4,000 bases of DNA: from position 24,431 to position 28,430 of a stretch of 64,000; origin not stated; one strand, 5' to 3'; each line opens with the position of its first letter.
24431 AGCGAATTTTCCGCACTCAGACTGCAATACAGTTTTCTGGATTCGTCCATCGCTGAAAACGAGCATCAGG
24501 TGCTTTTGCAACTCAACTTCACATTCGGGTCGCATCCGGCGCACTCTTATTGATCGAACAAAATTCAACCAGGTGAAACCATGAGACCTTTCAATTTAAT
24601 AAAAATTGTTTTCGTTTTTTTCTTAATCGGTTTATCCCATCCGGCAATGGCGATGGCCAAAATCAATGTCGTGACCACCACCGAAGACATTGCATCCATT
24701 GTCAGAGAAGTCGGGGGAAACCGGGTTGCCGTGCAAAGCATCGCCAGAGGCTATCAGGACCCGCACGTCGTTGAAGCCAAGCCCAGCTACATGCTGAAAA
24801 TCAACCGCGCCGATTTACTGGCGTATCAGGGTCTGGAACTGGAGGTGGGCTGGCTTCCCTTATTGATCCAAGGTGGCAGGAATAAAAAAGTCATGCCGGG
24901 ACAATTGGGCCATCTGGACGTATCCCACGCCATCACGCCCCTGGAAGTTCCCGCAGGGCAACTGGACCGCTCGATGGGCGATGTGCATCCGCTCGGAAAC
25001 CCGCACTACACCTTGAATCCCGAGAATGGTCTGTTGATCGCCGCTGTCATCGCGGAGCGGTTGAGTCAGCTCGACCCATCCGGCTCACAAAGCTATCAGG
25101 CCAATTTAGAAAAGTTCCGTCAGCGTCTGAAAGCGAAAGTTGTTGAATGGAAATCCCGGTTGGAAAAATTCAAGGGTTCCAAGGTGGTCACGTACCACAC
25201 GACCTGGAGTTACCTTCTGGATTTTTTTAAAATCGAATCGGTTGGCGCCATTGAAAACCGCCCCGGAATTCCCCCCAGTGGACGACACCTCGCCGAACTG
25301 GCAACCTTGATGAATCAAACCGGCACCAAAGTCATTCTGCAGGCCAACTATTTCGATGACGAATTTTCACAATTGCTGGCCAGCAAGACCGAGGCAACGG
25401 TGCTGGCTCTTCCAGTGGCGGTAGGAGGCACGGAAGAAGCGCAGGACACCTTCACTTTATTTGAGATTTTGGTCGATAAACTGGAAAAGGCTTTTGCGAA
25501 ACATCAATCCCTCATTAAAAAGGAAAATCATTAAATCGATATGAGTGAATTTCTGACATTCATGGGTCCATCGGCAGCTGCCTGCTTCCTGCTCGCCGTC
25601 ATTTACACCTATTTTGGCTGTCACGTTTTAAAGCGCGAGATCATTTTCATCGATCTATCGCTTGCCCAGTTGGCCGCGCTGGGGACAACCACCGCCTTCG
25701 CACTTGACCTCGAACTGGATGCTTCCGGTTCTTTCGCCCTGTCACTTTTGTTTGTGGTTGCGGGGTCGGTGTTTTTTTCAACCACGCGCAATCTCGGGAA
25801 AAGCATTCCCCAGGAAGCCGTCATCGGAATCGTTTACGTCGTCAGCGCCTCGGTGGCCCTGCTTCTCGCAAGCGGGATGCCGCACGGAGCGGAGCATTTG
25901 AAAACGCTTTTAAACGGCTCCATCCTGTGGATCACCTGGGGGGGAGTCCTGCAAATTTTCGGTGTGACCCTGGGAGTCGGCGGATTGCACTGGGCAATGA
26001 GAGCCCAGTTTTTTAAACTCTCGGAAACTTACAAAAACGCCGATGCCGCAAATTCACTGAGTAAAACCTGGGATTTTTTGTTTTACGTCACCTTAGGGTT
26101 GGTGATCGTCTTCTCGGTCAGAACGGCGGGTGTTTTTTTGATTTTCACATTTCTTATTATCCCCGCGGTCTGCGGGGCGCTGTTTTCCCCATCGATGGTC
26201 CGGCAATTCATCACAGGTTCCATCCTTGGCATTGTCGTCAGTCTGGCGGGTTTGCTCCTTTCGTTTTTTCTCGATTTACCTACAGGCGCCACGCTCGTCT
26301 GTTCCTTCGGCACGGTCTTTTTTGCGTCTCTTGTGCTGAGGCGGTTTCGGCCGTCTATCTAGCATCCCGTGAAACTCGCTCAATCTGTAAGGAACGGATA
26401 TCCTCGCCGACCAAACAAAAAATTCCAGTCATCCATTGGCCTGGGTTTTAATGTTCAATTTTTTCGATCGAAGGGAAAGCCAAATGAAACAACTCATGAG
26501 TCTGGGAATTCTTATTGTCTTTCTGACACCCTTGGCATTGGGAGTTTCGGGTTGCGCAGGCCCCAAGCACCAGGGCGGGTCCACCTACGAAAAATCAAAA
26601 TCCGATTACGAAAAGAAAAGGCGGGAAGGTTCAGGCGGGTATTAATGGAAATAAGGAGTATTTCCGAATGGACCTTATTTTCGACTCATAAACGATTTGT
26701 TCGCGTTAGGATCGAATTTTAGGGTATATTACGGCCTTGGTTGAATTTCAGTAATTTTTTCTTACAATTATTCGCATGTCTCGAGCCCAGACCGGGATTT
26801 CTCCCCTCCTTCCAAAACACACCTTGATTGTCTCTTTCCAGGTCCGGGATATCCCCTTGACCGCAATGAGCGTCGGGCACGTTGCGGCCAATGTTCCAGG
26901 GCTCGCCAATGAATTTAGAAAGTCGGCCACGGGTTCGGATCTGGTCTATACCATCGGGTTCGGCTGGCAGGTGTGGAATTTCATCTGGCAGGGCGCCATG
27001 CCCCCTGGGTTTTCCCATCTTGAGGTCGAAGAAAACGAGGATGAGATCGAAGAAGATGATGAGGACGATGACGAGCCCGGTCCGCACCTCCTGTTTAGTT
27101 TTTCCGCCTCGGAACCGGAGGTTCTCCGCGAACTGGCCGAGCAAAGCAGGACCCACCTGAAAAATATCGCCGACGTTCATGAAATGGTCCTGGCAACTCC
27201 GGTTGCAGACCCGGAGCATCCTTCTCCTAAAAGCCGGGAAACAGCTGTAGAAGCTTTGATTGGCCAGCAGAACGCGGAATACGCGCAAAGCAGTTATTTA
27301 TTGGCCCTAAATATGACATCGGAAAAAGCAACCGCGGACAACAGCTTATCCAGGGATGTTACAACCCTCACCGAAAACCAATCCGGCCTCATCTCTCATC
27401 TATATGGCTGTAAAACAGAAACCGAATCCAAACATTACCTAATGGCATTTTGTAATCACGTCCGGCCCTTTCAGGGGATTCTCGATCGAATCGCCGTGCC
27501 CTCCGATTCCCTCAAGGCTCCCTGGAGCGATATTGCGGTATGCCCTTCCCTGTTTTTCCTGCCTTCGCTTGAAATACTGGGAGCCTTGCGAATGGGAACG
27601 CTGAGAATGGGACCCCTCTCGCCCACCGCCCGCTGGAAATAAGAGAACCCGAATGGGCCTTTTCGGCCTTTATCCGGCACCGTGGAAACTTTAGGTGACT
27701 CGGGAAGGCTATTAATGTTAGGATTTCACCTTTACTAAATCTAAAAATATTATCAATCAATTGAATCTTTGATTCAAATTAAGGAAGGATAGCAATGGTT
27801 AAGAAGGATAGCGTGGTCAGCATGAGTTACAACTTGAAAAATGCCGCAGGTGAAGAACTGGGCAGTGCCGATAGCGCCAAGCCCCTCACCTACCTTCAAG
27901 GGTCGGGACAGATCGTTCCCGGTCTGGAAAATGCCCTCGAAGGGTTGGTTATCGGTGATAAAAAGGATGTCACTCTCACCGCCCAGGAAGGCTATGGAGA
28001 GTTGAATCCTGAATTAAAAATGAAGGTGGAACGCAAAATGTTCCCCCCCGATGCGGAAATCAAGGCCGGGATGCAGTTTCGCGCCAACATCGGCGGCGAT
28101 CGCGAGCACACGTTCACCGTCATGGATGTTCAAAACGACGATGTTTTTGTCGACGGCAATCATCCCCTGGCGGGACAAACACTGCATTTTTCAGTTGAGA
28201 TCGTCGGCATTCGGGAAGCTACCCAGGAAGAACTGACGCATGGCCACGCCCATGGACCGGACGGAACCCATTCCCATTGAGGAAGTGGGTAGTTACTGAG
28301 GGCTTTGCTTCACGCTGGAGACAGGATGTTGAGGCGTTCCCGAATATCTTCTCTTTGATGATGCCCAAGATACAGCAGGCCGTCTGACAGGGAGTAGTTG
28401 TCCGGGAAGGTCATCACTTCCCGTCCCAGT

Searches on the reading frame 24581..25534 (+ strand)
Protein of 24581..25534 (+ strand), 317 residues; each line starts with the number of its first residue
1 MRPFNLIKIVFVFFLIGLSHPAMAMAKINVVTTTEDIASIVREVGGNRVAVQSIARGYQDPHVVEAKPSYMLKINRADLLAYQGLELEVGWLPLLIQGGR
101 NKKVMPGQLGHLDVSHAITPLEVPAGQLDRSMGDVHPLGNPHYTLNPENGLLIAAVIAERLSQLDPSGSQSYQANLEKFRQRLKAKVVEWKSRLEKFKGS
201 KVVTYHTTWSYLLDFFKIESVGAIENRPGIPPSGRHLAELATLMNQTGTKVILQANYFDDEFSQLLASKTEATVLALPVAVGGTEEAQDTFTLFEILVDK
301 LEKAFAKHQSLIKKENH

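Call 28: search_protein_families(library=pfam, proteins=[window:24581-25534:+], max_evalue=0.0001)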
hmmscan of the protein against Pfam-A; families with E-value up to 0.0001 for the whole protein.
window:24581-25534:+ (317 aa): 1 family
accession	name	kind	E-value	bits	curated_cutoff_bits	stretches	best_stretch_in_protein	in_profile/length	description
PF01297.22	ZnuA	-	3.7e-47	161.4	29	1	30-304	1-263/263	Zinc-uptake complex component A periplasmic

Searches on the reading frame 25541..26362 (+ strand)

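Call 28: search_protein_families(library=pfam, proteins=[window:25541-26362:+], max_evalue=0.0001)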
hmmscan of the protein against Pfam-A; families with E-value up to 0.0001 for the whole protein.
window:25541-26362:+ (273 aa): 1 family
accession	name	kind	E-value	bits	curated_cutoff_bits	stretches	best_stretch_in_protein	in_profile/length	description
PF00950.22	ABC-3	-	5.4e-25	88.8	20.1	1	6-265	3-256/258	ABC 3 transport family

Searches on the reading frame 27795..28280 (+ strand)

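Call 28: search_protein_families(library=pfam, proteins=[window:27795-28280:+], max_evalue=0.0001)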
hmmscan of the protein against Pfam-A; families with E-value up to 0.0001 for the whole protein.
window:27795-28280:+ (161 aa): 1 family
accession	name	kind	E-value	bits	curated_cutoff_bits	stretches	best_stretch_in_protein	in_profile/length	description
PF00254.34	FKBP_C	-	1.3e-10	41.8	21.1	1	2-110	5-74/94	FKBP-type peptidyl-prolyl cis-trans isomerase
